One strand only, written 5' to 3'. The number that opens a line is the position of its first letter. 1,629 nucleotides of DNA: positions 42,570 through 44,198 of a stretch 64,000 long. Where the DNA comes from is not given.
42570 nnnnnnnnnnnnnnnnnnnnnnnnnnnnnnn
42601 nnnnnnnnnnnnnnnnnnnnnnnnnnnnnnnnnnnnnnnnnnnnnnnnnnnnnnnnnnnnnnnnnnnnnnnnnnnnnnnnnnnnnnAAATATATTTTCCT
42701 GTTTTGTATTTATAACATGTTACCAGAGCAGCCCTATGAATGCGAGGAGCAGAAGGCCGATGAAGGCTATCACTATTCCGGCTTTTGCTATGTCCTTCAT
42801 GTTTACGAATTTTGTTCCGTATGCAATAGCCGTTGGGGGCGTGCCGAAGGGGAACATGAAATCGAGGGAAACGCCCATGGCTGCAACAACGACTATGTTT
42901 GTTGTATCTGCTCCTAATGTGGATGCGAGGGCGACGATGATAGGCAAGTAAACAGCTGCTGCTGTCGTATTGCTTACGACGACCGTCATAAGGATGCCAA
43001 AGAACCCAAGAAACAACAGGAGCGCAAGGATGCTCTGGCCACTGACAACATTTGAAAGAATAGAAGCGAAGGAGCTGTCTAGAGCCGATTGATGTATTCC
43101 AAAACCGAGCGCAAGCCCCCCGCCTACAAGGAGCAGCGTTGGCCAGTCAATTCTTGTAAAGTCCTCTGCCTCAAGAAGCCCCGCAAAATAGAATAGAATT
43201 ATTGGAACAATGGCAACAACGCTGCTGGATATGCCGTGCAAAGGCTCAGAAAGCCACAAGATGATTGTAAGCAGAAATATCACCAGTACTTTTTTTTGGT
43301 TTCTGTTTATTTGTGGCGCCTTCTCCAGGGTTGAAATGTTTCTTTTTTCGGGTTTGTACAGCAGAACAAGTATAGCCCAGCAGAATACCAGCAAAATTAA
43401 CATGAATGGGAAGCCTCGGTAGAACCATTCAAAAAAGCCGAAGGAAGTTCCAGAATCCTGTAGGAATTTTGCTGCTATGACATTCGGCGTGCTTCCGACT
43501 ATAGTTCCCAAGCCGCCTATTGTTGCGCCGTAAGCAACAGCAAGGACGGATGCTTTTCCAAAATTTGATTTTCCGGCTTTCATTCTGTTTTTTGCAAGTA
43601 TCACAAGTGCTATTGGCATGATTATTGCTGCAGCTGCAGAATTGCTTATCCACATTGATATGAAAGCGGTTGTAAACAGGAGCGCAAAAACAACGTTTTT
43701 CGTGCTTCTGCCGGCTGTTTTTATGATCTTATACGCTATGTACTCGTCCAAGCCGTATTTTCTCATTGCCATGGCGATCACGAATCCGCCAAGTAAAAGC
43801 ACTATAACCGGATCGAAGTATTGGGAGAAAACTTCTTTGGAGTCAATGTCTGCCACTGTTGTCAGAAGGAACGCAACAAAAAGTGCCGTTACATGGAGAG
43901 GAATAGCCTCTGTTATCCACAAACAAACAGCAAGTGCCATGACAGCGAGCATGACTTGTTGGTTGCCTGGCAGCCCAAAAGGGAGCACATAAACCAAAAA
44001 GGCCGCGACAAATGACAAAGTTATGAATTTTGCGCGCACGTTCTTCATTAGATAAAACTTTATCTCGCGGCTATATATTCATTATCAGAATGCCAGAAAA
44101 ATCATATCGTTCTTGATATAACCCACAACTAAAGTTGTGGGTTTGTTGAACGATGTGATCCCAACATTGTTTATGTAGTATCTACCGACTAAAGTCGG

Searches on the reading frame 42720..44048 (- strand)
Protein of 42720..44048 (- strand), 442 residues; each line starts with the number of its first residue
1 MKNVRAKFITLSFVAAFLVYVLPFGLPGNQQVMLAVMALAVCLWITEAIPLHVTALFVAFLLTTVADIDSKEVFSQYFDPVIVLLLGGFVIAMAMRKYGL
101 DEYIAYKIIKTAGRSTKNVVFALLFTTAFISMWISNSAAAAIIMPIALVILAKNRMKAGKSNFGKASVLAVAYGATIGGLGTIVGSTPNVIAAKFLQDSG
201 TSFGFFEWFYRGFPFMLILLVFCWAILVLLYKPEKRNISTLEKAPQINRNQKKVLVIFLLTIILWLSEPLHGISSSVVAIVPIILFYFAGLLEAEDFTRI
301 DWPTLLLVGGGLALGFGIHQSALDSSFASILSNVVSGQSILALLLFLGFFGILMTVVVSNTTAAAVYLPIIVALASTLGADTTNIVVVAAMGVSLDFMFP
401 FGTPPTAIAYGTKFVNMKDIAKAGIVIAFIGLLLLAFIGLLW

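Call 70: search_protein_families(library=ncbifam, proteins=[window:42720-44048:-], max_evalue=0.00001)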
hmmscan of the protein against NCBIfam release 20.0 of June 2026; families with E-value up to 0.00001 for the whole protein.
window:42720-44048:- (442 aa): 3 families
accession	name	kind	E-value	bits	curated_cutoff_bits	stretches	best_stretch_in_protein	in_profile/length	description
TIGR00785.1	dass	subfamily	2.8e-94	316.4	198.6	1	23-442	3-443/444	DASS family sodium-coupled anion symporter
NF011980.0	PRK15445.1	subfamily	1.5e-06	27.5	457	1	34-366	8-344/430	arsenical efflux pump membrane protein ArsB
NF040989.1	MamN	equivalog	6.3e-06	25.2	500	0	73-379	51-355/437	magnetosome biogenesis transporter MamN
